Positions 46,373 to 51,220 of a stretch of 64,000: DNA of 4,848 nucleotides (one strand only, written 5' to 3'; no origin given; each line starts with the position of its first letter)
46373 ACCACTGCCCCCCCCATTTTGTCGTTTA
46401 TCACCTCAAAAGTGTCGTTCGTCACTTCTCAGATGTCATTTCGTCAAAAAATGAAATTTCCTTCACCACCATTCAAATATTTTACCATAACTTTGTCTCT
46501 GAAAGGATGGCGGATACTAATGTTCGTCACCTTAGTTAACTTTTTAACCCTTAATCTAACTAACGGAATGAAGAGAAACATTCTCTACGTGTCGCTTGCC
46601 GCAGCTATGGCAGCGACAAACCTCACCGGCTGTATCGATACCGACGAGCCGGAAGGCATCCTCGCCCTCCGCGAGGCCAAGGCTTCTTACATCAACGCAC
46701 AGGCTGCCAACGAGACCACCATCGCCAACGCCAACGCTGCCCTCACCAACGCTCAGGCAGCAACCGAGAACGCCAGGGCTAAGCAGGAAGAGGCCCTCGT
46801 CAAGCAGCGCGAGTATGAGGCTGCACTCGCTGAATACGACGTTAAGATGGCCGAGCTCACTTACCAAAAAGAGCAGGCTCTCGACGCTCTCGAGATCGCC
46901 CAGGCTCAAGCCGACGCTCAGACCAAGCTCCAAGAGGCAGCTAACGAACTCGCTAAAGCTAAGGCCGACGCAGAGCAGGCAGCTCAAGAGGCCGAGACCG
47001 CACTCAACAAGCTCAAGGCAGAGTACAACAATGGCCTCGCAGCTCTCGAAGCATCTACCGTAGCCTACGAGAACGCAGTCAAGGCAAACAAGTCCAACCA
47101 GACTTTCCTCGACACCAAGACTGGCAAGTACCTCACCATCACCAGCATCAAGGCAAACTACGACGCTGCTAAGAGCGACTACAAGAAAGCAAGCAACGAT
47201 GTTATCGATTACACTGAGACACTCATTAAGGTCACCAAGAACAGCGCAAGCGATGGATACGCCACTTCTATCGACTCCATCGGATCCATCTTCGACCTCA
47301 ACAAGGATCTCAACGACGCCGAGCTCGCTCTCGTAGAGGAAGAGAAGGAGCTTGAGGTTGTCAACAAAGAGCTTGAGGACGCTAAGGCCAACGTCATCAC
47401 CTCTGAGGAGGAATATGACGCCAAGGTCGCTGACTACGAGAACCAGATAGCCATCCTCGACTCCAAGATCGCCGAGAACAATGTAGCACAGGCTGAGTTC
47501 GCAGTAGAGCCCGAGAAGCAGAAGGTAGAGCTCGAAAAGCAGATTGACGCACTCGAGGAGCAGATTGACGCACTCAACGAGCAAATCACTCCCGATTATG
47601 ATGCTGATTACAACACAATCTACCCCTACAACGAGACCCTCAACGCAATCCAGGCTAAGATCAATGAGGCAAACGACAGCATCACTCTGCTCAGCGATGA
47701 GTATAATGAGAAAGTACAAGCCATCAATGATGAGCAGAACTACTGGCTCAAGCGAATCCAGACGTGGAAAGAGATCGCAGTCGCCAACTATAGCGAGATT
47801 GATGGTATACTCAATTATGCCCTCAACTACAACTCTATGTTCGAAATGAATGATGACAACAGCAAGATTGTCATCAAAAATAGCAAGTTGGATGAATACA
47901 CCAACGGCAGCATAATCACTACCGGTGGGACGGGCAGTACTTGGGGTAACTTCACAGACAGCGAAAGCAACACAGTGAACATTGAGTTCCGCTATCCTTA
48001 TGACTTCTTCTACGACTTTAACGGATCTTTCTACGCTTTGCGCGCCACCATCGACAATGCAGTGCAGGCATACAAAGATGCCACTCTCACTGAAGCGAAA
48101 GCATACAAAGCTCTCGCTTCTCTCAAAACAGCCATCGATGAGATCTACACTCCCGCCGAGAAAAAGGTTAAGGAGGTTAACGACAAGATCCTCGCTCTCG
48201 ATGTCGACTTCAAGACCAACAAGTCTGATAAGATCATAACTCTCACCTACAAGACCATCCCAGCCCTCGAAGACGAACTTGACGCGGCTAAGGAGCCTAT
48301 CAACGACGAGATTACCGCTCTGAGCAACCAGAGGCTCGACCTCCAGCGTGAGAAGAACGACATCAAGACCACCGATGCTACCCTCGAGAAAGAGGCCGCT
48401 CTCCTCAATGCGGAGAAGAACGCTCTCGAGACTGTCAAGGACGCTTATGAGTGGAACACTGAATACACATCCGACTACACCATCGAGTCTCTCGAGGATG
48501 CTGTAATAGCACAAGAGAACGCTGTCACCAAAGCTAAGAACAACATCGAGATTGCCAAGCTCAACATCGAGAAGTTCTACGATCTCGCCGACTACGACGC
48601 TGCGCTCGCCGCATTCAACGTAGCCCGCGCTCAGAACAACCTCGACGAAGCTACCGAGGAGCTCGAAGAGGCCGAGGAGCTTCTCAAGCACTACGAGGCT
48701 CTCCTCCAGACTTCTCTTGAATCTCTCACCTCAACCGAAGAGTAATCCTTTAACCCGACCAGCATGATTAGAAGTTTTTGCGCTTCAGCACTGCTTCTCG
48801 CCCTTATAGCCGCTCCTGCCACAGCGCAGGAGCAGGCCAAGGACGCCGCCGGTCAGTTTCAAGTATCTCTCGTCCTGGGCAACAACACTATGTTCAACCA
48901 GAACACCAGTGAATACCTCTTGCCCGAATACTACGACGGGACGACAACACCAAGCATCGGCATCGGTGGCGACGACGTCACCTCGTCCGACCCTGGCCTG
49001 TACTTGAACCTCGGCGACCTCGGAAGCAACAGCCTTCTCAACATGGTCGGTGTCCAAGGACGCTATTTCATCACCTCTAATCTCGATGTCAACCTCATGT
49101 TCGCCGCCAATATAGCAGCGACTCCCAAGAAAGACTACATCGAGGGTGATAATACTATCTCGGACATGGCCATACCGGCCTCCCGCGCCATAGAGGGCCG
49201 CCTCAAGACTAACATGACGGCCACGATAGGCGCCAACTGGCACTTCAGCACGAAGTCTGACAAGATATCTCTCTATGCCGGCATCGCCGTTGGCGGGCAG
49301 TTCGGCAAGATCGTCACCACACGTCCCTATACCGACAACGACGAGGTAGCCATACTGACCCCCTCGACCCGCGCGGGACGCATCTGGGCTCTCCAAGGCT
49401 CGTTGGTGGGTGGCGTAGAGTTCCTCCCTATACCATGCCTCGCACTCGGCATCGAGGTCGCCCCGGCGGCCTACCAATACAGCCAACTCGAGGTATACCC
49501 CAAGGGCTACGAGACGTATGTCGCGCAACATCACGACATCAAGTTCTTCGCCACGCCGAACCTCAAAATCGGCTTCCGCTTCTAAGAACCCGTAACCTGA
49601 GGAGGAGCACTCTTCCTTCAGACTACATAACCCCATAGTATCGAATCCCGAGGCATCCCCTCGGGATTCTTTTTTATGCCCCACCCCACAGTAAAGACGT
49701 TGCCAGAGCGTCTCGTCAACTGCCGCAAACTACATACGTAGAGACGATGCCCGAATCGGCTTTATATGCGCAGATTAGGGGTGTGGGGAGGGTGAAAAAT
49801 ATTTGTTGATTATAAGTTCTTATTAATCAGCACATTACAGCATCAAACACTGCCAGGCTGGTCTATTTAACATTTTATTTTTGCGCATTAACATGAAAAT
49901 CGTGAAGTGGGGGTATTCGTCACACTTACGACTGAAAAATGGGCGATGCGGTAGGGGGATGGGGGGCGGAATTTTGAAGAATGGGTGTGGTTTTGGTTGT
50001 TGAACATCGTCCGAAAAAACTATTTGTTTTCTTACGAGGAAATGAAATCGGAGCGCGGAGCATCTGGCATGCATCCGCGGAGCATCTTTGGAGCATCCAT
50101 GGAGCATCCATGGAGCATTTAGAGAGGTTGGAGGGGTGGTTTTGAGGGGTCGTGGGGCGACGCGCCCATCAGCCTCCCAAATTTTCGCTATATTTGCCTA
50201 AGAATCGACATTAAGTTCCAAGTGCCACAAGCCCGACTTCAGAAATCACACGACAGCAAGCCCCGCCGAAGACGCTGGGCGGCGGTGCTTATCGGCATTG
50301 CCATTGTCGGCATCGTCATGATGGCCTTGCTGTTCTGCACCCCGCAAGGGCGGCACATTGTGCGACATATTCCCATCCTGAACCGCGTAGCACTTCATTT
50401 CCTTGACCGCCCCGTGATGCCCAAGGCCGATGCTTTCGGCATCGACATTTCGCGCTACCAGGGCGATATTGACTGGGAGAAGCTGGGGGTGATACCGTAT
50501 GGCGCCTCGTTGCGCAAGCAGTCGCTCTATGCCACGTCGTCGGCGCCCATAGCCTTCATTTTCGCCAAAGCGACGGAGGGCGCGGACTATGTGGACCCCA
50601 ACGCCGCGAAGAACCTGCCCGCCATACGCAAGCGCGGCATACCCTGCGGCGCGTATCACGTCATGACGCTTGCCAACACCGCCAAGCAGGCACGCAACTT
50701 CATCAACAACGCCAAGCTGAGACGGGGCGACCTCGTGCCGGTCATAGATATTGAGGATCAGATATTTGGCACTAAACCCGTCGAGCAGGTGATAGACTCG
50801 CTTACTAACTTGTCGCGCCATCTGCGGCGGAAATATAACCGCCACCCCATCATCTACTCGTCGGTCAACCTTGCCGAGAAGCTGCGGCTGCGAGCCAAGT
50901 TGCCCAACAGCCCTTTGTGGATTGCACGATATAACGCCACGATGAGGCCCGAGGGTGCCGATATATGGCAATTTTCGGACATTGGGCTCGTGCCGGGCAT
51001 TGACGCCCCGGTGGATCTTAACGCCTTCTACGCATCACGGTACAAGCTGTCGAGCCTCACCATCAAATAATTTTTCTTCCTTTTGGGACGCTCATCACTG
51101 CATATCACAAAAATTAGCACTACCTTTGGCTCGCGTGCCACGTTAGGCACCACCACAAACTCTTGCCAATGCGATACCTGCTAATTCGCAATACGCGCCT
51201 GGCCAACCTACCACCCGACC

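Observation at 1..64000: Extreme, block-wise strand compositional asymmetry that ignores gene orientation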

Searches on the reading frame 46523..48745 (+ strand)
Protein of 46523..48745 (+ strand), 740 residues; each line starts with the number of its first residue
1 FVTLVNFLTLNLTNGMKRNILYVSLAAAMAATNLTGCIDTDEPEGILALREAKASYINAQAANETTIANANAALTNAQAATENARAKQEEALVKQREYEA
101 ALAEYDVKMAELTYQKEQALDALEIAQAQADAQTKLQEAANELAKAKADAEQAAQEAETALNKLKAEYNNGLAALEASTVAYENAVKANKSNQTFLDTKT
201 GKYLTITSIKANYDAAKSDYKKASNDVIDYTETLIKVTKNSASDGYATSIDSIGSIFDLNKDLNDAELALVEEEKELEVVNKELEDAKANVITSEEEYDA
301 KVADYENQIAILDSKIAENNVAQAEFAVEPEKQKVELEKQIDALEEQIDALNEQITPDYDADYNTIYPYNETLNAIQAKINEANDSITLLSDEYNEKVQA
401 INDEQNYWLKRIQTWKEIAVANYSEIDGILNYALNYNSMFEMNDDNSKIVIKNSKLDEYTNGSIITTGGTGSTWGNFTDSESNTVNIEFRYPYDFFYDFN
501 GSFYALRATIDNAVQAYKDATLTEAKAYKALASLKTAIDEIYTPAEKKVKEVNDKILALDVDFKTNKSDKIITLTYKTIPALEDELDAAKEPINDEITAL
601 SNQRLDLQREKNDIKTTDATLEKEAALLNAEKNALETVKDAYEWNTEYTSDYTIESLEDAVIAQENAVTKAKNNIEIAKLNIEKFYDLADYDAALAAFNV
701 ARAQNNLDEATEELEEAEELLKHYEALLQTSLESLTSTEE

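Call 31: search_protein_families(library=pfam, proteins=[window:46523-48745:+], max_evalue=0.001)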
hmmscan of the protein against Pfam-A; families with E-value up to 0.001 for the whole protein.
window:46523-48745:+ (740 aa): 1 family
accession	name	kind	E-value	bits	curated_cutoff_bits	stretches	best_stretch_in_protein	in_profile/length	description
PF16326.10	ABC_tran_CTD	-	0.00028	21.5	32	1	336-383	12-60/69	ABC transporter C-terminal domain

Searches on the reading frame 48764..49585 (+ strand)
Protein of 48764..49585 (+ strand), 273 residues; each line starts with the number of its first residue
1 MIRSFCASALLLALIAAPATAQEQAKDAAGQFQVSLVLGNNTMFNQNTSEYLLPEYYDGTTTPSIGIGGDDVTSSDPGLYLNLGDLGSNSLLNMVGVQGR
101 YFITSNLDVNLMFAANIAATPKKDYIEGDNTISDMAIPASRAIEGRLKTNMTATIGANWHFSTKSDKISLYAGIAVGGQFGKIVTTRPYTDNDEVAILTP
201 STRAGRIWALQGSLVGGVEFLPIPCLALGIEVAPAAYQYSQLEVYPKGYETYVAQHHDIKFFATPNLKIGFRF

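Call 31: search_protein_families(library=pfam, proteins=[window:48764-49585:+], max_evalue=0.001)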
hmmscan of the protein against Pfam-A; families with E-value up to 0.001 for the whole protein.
window:48764-49585:+ (273 aa): 1 family
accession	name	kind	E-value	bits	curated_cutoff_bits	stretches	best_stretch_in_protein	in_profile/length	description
PF16961.11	OmpA_like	-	8.7e-16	58.8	26.6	1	94-273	16-195/195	Putative OmpA-OmpF-like porin family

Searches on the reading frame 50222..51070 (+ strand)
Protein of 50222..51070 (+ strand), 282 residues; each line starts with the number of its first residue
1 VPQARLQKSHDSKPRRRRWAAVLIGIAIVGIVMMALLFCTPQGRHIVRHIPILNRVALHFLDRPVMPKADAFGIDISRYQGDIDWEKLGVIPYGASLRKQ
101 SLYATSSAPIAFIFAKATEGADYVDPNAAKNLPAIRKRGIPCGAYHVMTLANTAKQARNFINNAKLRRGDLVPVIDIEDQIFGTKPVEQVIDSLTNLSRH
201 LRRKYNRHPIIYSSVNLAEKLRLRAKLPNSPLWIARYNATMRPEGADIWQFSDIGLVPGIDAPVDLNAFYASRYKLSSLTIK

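Call 31: search_protein_families(library=pfam, proteins=[window:50222-51070:+], max_evalue=0.001)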
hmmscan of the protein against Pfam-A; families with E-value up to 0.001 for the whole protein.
window:50222-51070:+ (282 aa): 1 family
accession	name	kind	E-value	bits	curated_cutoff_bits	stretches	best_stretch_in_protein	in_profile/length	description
PF01183.26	Glyco_hydro_25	-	3.7e-33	115.8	27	1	74-260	1-180/180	Glycosyl hydrolases family 25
